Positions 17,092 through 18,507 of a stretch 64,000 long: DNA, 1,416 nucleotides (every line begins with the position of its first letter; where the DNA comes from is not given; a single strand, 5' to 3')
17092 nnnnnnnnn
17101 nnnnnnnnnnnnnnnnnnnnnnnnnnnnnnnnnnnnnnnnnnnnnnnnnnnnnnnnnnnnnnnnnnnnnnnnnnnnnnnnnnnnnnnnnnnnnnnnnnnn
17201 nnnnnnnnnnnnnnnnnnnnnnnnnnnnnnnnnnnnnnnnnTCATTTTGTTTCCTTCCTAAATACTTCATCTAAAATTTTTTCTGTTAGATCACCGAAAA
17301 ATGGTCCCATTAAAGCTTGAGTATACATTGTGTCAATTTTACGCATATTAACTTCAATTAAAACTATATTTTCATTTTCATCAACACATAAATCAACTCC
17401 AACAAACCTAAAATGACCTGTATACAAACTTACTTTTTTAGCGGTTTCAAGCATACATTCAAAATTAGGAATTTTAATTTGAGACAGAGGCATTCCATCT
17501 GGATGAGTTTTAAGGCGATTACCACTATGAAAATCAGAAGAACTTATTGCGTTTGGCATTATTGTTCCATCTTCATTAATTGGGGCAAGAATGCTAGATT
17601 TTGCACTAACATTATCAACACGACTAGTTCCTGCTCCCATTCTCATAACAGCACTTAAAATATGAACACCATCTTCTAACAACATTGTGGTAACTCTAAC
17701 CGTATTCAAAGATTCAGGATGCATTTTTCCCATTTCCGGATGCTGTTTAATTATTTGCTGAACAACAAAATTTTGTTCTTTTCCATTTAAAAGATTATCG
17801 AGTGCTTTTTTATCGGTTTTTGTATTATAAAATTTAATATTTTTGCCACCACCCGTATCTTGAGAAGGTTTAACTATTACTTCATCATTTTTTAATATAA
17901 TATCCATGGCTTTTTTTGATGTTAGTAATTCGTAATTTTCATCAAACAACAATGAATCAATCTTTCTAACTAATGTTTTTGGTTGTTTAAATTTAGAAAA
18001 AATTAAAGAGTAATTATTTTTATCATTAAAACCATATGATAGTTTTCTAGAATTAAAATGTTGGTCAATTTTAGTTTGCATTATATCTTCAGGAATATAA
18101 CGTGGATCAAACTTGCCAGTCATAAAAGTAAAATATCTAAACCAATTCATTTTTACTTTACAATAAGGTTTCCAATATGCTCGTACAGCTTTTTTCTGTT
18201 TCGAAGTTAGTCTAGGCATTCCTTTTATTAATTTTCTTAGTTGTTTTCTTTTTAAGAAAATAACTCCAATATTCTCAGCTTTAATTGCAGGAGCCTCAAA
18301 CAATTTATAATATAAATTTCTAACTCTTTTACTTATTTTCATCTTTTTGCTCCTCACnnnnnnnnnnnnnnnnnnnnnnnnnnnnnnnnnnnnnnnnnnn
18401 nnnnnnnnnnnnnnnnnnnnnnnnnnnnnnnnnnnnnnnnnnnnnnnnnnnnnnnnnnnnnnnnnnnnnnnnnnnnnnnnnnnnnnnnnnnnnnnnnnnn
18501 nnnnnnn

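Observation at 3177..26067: About 23 kb Wzx/Wzy glycan locus carrying four ATP-grasp ligases, predicting a heavily amide/aminoacyl-decorated heteropolysaccharide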

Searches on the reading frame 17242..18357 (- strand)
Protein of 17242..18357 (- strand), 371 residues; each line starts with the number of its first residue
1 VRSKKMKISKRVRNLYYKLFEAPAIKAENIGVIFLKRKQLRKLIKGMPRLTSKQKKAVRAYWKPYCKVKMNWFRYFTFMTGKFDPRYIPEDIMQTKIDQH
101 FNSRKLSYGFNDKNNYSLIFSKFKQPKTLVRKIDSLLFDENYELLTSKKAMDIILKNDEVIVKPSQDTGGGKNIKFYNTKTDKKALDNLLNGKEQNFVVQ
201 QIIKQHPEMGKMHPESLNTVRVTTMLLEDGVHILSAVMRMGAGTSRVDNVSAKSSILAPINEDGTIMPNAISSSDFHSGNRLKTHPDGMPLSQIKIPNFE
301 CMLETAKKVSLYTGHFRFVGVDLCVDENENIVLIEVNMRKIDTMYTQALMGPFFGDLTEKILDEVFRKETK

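Call 4: search_protein_families(library=pfam, proteins=[window:17242-18357:-], max_evalue=0.001)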
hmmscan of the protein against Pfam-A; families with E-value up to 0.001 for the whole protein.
window:17242-18357:- (371 aa): 3 families
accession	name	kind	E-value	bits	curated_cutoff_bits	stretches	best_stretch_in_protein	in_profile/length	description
PF14397.11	ATPgrasp_ST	-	8.1e-40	137.2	31.4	1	97-345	6-260/278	Sugar-transfer associated ATP-grasp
PF14398.11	ATPgrasp_YheCD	-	2.8e-06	27.2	26.8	1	300-347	187-234/255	YheC/D like ATP-grasp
PF02655.19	ATP-grasp_3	-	0.0001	22.8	23.2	0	302-339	119-156/160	ATP-grasp domain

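Call 8: search_protein_families(library=ncbifam, proteins=[window:17242-18357:-], max_evalue=0.001)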
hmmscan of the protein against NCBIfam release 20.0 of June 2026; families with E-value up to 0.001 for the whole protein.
window:17242-18357:- (371 aa): 1 family
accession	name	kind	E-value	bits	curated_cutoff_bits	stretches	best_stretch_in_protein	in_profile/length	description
TIGR02291.1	rimK_rel_E_lig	hypoth_equivalog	2.5e-05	23.4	314.2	1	278-339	208-269/317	alpha-L-glutamate ligase-like protein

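Call 9: find_homologous_proteins(query=window:17242-18357:-, max_evalue=0.00001)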
Query window:17242-18357:- (371 aa): 297 proteins with E <= 0.00001 among 2015 candidates; the best 120 are listed.
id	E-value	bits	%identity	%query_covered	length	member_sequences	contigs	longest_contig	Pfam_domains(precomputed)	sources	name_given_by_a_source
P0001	4.5e-243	823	100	99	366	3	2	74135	PF14397.12,PF14398.12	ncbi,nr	ncbi:MAG: hypothetical protein MJ225_01955 [Bacilli bacterium]|nr:hypothetical protein [Bacilli bact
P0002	5.9e-176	603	70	99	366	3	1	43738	PF14397.12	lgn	-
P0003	6.8e-142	491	59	98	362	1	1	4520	PF14397.12,PF14398.12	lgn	-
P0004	1.1e-135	470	59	98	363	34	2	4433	PF14397.12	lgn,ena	-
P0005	3.4e-135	469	57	97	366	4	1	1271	PF14397.12,PF14398.12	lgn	-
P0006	7.5e-135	468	58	98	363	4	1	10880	PF14397.12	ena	-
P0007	2.3e-134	466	57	97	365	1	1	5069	PF14397.12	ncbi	-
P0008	2.4e-132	459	56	98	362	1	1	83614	PF14397.12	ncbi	-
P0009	7.1e-132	458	56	97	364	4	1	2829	PF14397.12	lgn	-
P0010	1.5e-128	447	54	97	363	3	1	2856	PF14397.12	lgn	-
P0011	2.4e-128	446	55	97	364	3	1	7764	PF14397.12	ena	-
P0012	4.0e-128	445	54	97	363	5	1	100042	PF14397.12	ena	-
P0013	8.5e-128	444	53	98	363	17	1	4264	PF14397.12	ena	-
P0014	4.1e-127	442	55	98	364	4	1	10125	PF14397.12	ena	-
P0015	8.2e-127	441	53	99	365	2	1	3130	PF14397.12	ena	-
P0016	8.9e-127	441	56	97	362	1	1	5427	PF14397.12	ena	-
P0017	1.1e-126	441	55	97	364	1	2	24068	PF14397.12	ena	-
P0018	2.2e-126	440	54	98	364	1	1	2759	PF14397.12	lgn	-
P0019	3.2e-125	436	53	99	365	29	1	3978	PF14397.12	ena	-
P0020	4.0e-125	436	53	99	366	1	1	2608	PF14397.12,PF14398.12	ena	-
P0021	7.5e-125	435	53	98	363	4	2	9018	PF14397.12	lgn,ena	-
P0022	7.6e-125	435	52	99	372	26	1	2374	PF14397.12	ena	-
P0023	1.7e-124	433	52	98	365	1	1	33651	PF14397.12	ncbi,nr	ncbi:MAG: sugar-transfer associated ATP-grasp domain-containing protein [Bacteroidales bacterium]|nr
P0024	4.0e-124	432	53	99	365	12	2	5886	PF14397.12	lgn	-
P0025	6.2e-124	432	53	99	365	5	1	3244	PF14397.12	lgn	-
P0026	8.8e-124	431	53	98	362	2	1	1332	PF14397.12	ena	-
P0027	3.3e-123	429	53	98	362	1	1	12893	PF14397.12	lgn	-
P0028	9.8e-123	428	54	99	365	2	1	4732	PF14397.12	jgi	-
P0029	3.7e-122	426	52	99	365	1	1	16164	PF14397.12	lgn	-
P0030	8.3e-122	425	52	96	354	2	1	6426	PF14397.12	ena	-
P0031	1.4e-121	424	53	98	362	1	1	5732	PF14397.12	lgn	-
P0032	2.0e-120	420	51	99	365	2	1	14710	PF14397.12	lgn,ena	-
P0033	3.0e-120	420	51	99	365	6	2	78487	PF14397.12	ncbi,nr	ncbi:MAG: hypothetical protein MJ000_06480 [Bacteroidales bacterium]|nr:hypothetical protein [Bacter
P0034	4.2e-120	419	51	97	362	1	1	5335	PF14397.12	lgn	-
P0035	1.4e-119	417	52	97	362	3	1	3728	PF14397.12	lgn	-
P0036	4.8e-119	416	52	98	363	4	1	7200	PF14397.12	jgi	-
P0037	1.3e-117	411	53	98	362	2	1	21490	PF14397.12,PF14398.12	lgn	-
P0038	1.4e-117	411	51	99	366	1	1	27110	PF14397.12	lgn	-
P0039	2.4e-117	410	52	97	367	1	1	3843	PF14397.12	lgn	-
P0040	1.7e-116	407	51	98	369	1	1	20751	PF14397.12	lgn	-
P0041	1.9e-116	407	50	99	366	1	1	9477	PF14397.12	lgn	-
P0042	2.4e-116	407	51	97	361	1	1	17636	PF14397.12,PF14398.12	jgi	-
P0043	4.0e-116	406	51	98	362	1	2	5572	PF14397.12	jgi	-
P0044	6.5e-116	405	51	98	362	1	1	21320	PF14397.12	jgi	-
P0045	5.4e-111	389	50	98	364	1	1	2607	PF14397.12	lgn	-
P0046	1.9e-107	377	48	98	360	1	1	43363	PF14397.12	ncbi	-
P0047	4.6e-106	373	47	98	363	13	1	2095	PF14397.12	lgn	-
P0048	6.1e-105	369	48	97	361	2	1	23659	PF14397.12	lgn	-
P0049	1.0e-104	368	47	98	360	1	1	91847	PF14397.12,PF14398.12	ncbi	-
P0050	1.2e-104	368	47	98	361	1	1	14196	PF14397.12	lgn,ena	-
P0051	2.6e-104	367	46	98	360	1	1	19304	PF14397.12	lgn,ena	-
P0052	8.3e-104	365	46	97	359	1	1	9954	PF14397.12,PF14398.12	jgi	jgi:hypothetical protein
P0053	1.3e-103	365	47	98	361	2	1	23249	PF14397.12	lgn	-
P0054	5.5e-102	359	48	98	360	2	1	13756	PF14397.12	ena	-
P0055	6.0e-102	359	46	98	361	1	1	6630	PF14397.12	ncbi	-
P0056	3.9e-101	357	48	94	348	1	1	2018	PF14397.12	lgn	-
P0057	1.3e-100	355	45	98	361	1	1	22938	PF14397.12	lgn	-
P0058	4.1e-99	350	46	98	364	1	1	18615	PF14397.12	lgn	-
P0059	5.4e-99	350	46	98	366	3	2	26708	PF14397.12,PF14398.12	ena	-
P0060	8.2e-99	349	47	98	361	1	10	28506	PF14397.12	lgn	-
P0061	1.1e-98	349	45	98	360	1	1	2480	PF14397.12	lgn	-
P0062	3.0e-98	347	45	98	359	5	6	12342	PF14397.12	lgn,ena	-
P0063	3.9e-98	347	46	98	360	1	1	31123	PF14397.12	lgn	-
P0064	4.5e-98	347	45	98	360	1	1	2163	PF14397.12,PF14398.12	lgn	-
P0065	1.6e-97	345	45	98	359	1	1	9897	PF14397.12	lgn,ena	-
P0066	2.4e-97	344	45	98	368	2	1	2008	PF14397.12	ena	-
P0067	4.3e-97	343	45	98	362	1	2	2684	PF14397.12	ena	-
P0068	4.6e-97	343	45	99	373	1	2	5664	PF14397.12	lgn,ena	-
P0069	6.8e-97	343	44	98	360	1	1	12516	PF14397.12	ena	-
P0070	8.1e-97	342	45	98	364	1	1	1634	PF14397.12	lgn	-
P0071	1.4e-96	342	46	98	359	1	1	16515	PF14397.12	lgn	-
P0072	3.5e-96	340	45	98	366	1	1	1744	PF14397.12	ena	-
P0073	4.4e-96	340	44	99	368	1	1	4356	PF14397.12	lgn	-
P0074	6.9e-96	339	45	98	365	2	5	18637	PF14397.12,PF14398.12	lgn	-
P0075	7.9e-96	339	47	97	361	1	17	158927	PF14397.12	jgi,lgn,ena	-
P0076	8.0e-96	339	44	98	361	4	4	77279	PF14397.12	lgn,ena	-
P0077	8.1e-96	339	44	97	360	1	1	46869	PF14397.12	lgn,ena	-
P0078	8.3e-96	339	45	98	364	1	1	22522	PF14397.12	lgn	-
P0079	1.5e-95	338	44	98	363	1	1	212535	PF14397.12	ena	-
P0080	2.6e-95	338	44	98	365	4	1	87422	PF14397.12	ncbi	-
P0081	4.1e-95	337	45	97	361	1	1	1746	PF14397.12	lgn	-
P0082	9.9e-95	336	46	97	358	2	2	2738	PF14397.12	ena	-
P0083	1.0e-94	336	43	98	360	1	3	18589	PF14397.12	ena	-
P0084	1.3e-94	335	44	98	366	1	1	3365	PF14397.12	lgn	-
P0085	1.6e-94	335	45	97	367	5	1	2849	PF14397.12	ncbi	-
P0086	1.8e-94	335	45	97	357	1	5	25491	PF14397.12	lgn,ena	-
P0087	2.5e-94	334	44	98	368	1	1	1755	PF14397.12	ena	-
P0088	3.3e-94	334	45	98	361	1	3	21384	PF14397.12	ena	-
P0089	3.9e-94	334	44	98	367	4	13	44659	PF14397.12,PF14398.12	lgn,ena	-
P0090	6.2e-94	333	46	98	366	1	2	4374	PF14397.12,PF14398.12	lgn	-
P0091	6.8e-94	333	45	95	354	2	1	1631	PF14397.12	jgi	-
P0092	6.8e-94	333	44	97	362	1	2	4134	PF14397.12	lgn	-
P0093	7.7e-94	333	43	98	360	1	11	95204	PF14397.12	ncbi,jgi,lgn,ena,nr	ncbi:MAG: hypothetical protein E7637_05560 [Ruminococcaceae bacterium]|nr:hypothetical protein [Osci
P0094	7.7e-94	333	44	98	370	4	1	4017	PF14397.12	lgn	-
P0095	7.8e-94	333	45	98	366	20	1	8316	PF14397.12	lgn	-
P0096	1.5e-93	332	44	98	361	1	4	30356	PF14397.12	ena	-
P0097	1.8e-93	331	43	98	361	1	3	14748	PF14397.12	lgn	-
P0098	2.0e-93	331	43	98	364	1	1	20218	PF14397.12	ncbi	-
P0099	2.2e-93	331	46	98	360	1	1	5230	PF14397.12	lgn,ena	-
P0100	2.4e-93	331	45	98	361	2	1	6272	PF14397.12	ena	-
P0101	3.1e-93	331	43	97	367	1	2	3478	PF14397.12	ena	-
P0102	4.4e-93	330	44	98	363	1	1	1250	PF14397.12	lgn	-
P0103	5.1e-93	330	42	98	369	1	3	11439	PF14397.12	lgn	-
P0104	5.8e-93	330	44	98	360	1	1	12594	PF14397.12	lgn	-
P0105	7.0e-93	330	44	98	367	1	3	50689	PF14397.12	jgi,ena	-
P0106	7.9e-93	329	44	98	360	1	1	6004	PF14397.12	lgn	-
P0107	1.3e-92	329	43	98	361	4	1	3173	PF14397.12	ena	-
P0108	2.1e-92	328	45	97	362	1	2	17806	PF14397.12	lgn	-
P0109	3.7e-92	327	43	99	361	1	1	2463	PF14397.12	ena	-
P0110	3.7e-92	327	43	98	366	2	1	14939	PF14397.12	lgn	-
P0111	4.0e-92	327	43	98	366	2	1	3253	PF14397.12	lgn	-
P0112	6.9e-92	326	45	98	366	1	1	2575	PF14397.12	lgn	-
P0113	9.1e-92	326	42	99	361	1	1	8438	PF14397.12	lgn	-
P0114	9.2e-92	326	42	99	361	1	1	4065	PF14397.12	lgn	-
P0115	1.0e-91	326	43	99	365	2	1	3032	PF14397.12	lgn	-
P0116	1.1e-91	326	43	97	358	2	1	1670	PF14397.12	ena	-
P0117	1.2e-91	325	42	99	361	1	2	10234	PF14397.12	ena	-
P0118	1.3e-91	325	44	98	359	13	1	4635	PF14397.12,PF14398.12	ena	-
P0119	2.4e-91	324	42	98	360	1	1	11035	PF14397.12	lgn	-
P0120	2.7e-91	324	45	94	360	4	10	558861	PF14397.12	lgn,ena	-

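Call 10: find_encoding_contigs(protein=P0002, flank=10000, max_places=2)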
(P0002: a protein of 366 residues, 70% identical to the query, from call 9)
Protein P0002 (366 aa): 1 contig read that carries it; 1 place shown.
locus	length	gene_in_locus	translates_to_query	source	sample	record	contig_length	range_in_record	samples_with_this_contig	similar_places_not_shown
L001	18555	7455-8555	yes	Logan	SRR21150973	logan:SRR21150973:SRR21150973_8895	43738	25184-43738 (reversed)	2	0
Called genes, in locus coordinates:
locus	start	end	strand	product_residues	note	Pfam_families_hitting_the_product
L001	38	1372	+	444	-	-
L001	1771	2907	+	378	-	-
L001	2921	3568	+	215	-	PF02585:PIG-L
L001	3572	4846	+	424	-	PF00155:Aminotran_1_2 (weak), PF01041:DegT_DnrJ_EryC1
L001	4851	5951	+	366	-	PF02655:ATP-grasp_3, PF07478:Dala_Dala_lig_C, PF02786:CPSase_L_D2, PF13535:ATP-grasp_4, PF15632:ATPgrasp_Ter (weak)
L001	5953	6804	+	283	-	PF01073:3Beta_HSD, PF01370:Epimerase, PF02719:Polysacc_synt_2 (faint), PF04321:RmlD_sub_bind, PF13460:NAD_binding_10, PF07993:NAD_binding_4, PF16363:GDP_Man_Dehyd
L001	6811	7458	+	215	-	PF02397:Bac_transf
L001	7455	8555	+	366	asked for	PF14397:ATPgrasp_ST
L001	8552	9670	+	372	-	PF14397:ATPgrasp_ST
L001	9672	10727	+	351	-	PF00535:Glycos_transf_2, PF10111:Glyco_tranf_2_2, PF13641:Glyco_tranf_2_3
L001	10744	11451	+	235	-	PF08942:DUF1919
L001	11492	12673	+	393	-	PF13477:Glyco_trans_4_2, PF13439:Glyco_transf_4, PF20706:GT4-conflict (weak), PF00534:Glycos_transf_1, PF13692:Glyco_trans_1_4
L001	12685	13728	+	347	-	PF13439:Glyco_transf_4, PF13477:Glyco_trans_4_2 (weak), PF00534:Glycos_transf_1, PF13692:Glyco_trans_1_4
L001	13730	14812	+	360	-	PF13439:Glyco_transf_4, PF13477:Glyco_trans_4_2 (weak), PF00534:Glycos_transf_1, PF13692:Glyco_trans_1_4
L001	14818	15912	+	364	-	PF13477:Glyco_trans_4_2, PF13439:Glyco_transf_4, PF13579:Glyco_trans_4_4, PF20706:GT4-conflict (weak), PF00534:Glycos_transf_1, PF13692:Glyco_trans_1_4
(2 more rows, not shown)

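Call 11: find_encoding_contigs(protein=P0033, flank=10000, max_places=2)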
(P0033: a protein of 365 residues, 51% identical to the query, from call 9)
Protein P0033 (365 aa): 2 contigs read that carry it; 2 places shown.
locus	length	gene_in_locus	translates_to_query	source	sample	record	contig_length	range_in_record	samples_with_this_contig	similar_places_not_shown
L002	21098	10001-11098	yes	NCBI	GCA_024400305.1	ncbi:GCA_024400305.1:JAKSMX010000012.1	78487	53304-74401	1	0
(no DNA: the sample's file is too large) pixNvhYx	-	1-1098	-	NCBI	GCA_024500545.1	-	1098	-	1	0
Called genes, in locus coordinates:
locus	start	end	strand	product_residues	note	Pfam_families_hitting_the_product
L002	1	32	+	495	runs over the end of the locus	PF00089:Trypsin, PF13365:Trypsin_2, PF00595:PDZ, PF13180:PDZ_2, PF17820:PDZ_6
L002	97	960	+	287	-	PF00140:Sigma70_r1_2, PF04542:Sigma70_r2, PF04539:Sigma70_r3, PF04545:Sigma70_r4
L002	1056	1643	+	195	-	PF00255:GSHPx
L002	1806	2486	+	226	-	PF17955:Cas6b_N, PF17262:Cas6b_C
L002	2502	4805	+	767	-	PF01966:HD (faint), PF18211:Csm1_B, PF22335:Cas10-Cmr2_palm2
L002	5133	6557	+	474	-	PF01637:ATPase_2, PF13191:AAA_16 (weak), PF13173:AAA_14 (weak), PF13401:AAA_22 (weak)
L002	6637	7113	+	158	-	PF07973:tRNA_SAD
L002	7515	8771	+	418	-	PF01041:DegT_DnrJ_EryC1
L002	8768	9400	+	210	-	PF00132:Hexapep, PF14602:Hexapep_2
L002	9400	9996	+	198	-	PF02397:Bac_transf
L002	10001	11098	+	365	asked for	PF14397:ATPgrasp_ST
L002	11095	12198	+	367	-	PF14397:ATPgrasp_ST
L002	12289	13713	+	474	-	PF04326:SLFN_AlbA_2, PF13749:HATPase_c_4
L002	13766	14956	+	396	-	PF02350:Epimerase_2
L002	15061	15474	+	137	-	PF05635:23S_rRNA_IVP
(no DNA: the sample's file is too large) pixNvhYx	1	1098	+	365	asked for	PF14397:ATPgrasp_ST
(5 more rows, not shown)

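Call 12: find_encoding_contigs(protein=P0093, flank=10000, max_places=2)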
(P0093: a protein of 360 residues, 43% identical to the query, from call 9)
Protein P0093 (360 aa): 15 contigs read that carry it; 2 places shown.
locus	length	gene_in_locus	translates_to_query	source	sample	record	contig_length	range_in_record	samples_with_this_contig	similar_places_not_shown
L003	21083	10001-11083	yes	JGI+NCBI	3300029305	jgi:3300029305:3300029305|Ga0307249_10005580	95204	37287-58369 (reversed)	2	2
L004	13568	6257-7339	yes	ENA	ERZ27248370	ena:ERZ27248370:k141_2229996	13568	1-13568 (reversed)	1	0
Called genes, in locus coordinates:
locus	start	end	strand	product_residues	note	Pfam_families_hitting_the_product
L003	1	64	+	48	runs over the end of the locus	-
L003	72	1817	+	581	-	PF02065:Melibiase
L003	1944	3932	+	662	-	PF16334:DUF4964, PF17168:DUF5127, PF16335:GtaA_6_Hairpin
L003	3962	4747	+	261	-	PF04951:Peptidase_M55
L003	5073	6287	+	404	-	PF00155:Aminotran_1_2, PF01041:DegT_DnrJ_EryC1, PF01053:Cys_Met_Meta_PP (weak)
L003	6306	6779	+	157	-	PF00583:Acetyltransf_1, PF13673:Acetyltransf_10 (weak), PF13508:Acetyltransf_7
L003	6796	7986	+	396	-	PF18130:ATPgrasp_N (faint), PF02655:ATP-grasp_3, PF02786:CPSase_L_D2 (weak), PF07478:Dala_Dala_lig_C, PF13535:ATP-grasp_4, PF18603:LAL_C2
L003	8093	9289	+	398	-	PF02655:ATP-grasp_3, PF01071:GARS_A, PF02786:CPSase_L_D2, PF07478:Dala_Dala_lig_C, PF13535:ATP-grasp_4, PF18603:LAL_C2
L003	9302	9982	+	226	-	PF02397:Bac_transf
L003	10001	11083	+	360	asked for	PF14397:ATPgrasp_ST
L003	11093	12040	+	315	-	PF09587:PGA_cap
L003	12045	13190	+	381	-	PF13579:Glyco_trans_4_4, PF13439:Glyco_transf_4, PF13477:Glyco_trans_4_2, PF20706:GT4-conflict, PF00534:Glycos_transf_1, PF13692:Glyco_trans_1_4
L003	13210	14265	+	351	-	PF13439:Glyco_transf_4, PF13477:Glyco_trans_4_2 (weak), PF13579:Glyco_trans_4_4 (faint), PF20706:GT4-conflict, PF00534:Glycos_transf_1, PF13692:Glyco_trans_1_4, PF13524:Glyco_trans_1_2 (weak)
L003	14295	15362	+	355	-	PF13439:Glyco_transf_4, PF13477:Glyco_trans_4_2 (weak), PF13579:Glyco_trans_4_4, PF20706:GT4-conflict, PF00534:Glycos_transf_1, PF13692:Glyco_trans_1_4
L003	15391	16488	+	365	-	PF13477:Glyco_trans_4_2, PF13439:Glyco_transf_4, PF00534:Glycos_transf_1, PF13692:Glyco_trans_1_4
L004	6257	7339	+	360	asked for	PF14397:ATPgrasp_ST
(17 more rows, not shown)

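Call 18: search_solved_structures(query=window:17242-18357:-, max_evalue=1)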
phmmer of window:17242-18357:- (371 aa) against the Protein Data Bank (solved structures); distinct sequences matched with E-value up to 1: 2.
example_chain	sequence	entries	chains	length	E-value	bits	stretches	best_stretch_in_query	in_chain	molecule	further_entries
9if7_5B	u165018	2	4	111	0.34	13.1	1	190-246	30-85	Sm protein B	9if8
2grg_A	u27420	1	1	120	0.69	12.1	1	126-167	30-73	hypothetical protein; Ynr034w-ap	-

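Call 22: find_related_loci(query=A1, collection=genome_contigs, flank=10000)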
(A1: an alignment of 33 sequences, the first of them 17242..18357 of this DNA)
Query A1 (371 aa) in genome_contigs; peptide patterns used: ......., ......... (x = any residue, [..] = any of these).
253 stretches matched a pattern; 49 encode a relative of the query (tblastn E <= 1e-3); 49 distinct loci.
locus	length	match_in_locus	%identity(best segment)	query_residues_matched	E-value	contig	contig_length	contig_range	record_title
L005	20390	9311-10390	59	6-366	2e-142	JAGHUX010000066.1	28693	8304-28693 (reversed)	MAG: Candidatus Limimorpha caballi isolate E5_119 c_000000126911, whole genome shotgun sequence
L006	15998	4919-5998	58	6-366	3e-141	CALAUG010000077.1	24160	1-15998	MAG TPA_asm: uncultured Bacteroidales bacterium isolate SRR6425800_bin.23_CONCOCT_v1.1_MAG genome assembly, contig: ERZ1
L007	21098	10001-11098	56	5-371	1e-139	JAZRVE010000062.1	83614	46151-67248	MAG: Eubacteriales bacterium isolate T1900044954_TA20190008.MAGScoT_cleanbin_000035 SGB_3787_k141_908725, whole genome s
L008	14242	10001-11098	53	5-371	1e-133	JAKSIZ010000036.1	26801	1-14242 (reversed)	MAG: Bacteroidaceae bacterium isolate Horse_feces34 MAG034_36, whole genome shotgun sequence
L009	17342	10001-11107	52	2-371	9e-133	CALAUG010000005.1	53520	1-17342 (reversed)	MAG TPA_asm: uncultured Bacteroidales bacterium isolate SRR6425800_bin.23_CONCOCT_v1.1_MAG genome assembly, contig: ERZ1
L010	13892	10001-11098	51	2-368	2e-132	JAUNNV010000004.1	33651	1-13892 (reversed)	MAG: Bacteroidales bacterium isolate S33M_St_32 NODE_434_length_33651_cov_6.011787, whole genome shotgun sequence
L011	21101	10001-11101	54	4-371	1e-131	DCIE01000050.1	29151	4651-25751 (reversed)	MAG TPA_asm: Ruminococcaceae bacterium UBA1734 UBA1734_contig_16059, whole genome shotgun sequence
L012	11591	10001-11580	52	1-366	8e-128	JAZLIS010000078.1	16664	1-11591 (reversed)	MAG: Bacteroidales bacterium isolate T1900044977_TA20190039.MAGScoT_cleanbin_000010 SGB_4036_k141_204079, whole genome s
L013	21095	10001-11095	52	1-366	7e-127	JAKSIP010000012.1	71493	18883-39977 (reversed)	MAG: Bacteroidaceae bacterium isolate Horse_feces24 MAG024_12, whole genome shotgun sequence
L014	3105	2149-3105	56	3-320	3e-125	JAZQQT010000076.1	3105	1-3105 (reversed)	MAG: Eubacteriales bacterium isolate T1900045235_TH20190005.MAGScoT_cleanbin_000026 SGB_5436_k141_2377882, whole genome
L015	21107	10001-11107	45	4-370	1e-105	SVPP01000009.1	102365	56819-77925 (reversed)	MAG: Oscillospiraceae bacterium isolate SIG594 NODE_4903_length_102365_cov_3.113138, whole genome shotgun sequence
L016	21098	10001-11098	46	6-369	1e-104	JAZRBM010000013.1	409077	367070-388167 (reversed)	MAG: Congzhengia sp. isolate T1900045127_TC20190121.MAGScoT_cleanbin_000001 SGB_4867_k141_69221, whole genome shotgun se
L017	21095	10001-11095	45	4-371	3e-102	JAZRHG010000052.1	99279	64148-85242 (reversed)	MAG: Faecousia sp. isolate T1900045484_YK20190178.MAGScoT_cleanbin_000018 SGB_7332_k141_1752581, whole genome shotgun se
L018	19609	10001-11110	43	2-368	4e-101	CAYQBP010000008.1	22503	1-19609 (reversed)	MAG TPA_asm: uncultured Eubacteriales bacterium isolate SRP225648_co1_212 genome assembly, contig: NODE_5319_length_2250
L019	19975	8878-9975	43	4-367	2e-100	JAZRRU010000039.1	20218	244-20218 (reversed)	MAG: Eubacteriales bacterium isolate T1900045352_YK20190042.MAGScoT_cleanbin_000052 SGB_6762_k141_1127858, whole genome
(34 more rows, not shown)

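Call 37: predict_structure(alignment_id=A1)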
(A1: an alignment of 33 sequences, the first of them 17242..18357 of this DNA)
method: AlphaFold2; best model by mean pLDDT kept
length: 371 residues; sequences in the alignment: 33
mean_pLDDT: 90.8   pTM: 0.89
mean pLDDT of the five models: 90.8, 90.7, 89.9, 89.6, 89.0
residues with pLDDT >= 90: 267; 70-90: 87; 50-70: 13; < 50: 4
segments of 3 or more residues with pLDDT < 50: none
pLDDT, mean of each block of 10 residues (from residue 1): 63 79 85 93 94 99 97 96 97 94 86 90 96 96 98 98 80 90 97 95 94 89 96 95 78 84 93 82 89 94 98 92 97 92 91 96 84 35
secondary structure, 60 per line:
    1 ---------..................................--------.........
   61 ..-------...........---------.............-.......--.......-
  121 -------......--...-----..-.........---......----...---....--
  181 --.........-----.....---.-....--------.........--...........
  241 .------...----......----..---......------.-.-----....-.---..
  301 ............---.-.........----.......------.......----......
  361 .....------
elements in order: H10-43 H52-62 H70-80 H90-101 H104-110 H113-119 E128-133 E136-138 H147-155 E159-164 E175-178 H183-191 E197-201 H207-210 E219-227 E230-241 E255-260 E270-272 H299-312 E318-326 E331-337 H344-350 H355-365
